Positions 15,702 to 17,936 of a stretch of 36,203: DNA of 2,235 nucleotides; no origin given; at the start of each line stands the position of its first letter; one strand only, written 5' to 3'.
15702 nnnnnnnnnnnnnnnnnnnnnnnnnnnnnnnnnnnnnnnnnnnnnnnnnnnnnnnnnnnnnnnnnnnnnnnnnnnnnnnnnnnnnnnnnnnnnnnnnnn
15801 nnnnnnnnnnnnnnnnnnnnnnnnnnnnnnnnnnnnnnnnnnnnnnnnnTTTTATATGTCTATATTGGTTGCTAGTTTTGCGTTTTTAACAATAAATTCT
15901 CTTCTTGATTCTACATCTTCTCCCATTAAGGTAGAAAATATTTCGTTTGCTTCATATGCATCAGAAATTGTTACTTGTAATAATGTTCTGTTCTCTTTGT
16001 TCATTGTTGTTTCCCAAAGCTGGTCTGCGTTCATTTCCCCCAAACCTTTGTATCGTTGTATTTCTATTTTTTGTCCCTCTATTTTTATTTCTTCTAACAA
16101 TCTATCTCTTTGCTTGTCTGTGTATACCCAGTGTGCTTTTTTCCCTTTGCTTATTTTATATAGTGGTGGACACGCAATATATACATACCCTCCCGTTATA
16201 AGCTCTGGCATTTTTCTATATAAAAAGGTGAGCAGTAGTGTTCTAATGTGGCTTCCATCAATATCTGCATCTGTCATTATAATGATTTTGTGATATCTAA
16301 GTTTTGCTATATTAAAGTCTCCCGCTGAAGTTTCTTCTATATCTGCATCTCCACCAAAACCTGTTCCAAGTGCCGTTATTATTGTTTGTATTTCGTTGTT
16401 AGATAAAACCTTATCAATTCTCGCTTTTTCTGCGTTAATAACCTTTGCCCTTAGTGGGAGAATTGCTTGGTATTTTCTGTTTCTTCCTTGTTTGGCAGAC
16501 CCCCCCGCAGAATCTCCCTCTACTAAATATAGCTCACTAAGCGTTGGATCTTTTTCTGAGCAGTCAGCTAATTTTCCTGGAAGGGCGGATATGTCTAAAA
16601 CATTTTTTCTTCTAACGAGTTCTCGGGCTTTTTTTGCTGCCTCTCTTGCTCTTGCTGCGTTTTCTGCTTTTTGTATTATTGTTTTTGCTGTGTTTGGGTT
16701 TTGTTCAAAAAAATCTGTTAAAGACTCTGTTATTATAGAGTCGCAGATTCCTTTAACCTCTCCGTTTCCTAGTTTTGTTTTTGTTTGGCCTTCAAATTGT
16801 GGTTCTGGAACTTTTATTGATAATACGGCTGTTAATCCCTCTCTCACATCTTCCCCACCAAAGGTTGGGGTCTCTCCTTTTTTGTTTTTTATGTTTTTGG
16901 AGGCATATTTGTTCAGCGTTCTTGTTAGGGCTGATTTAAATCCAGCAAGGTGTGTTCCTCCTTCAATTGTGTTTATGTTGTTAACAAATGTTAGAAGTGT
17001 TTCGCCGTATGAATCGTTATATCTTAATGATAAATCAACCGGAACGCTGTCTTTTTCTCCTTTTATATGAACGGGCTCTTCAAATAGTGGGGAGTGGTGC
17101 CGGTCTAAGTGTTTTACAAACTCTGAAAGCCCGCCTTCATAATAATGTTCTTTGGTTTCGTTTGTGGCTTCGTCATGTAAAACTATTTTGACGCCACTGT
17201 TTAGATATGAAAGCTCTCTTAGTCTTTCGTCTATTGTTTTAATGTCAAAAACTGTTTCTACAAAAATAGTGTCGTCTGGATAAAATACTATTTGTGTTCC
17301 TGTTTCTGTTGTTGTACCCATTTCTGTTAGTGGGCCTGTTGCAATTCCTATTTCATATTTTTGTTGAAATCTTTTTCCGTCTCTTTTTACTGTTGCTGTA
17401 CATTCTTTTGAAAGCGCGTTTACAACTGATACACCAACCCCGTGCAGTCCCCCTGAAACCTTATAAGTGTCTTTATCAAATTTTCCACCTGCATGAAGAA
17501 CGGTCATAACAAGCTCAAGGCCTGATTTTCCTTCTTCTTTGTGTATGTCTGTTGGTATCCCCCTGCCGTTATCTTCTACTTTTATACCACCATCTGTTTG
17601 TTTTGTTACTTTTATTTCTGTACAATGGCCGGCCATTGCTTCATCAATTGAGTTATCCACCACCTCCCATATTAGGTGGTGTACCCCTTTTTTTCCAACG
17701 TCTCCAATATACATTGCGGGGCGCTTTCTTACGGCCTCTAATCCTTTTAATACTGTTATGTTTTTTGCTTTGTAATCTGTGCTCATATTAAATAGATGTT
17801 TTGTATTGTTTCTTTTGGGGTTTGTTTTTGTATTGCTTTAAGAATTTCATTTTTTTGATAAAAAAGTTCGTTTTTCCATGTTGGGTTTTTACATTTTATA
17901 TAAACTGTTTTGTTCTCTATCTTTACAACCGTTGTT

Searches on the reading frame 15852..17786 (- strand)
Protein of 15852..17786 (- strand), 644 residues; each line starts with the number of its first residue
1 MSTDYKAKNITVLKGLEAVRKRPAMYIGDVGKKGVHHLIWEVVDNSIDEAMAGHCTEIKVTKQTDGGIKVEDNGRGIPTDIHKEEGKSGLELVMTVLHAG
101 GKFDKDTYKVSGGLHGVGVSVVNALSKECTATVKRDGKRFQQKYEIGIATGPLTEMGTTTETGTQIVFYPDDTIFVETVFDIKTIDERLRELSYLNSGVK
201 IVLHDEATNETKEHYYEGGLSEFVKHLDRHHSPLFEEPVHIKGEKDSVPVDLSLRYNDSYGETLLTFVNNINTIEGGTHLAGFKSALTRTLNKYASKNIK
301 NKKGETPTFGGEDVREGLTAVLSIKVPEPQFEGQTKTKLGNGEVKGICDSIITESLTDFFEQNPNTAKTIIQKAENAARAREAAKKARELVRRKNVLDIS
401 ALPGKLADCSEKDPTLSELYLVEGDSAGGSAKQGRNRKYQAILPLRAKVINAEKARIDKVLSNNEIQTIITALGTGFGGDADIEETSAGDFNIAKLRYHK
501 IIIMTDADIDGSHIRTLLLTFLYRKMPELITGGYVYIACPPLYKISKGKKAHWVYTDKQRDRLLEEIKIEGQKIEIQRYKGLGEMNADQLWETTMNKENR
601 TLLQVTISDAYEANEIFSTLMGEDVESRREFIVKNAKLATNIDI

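Call 21: find_encoding_contigs(protein=window:15852-17786:-, flank=10000, max_places=10)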
Protein window:15852-17786:- (644 aa): no gene with exactly this product is on record in the collection.
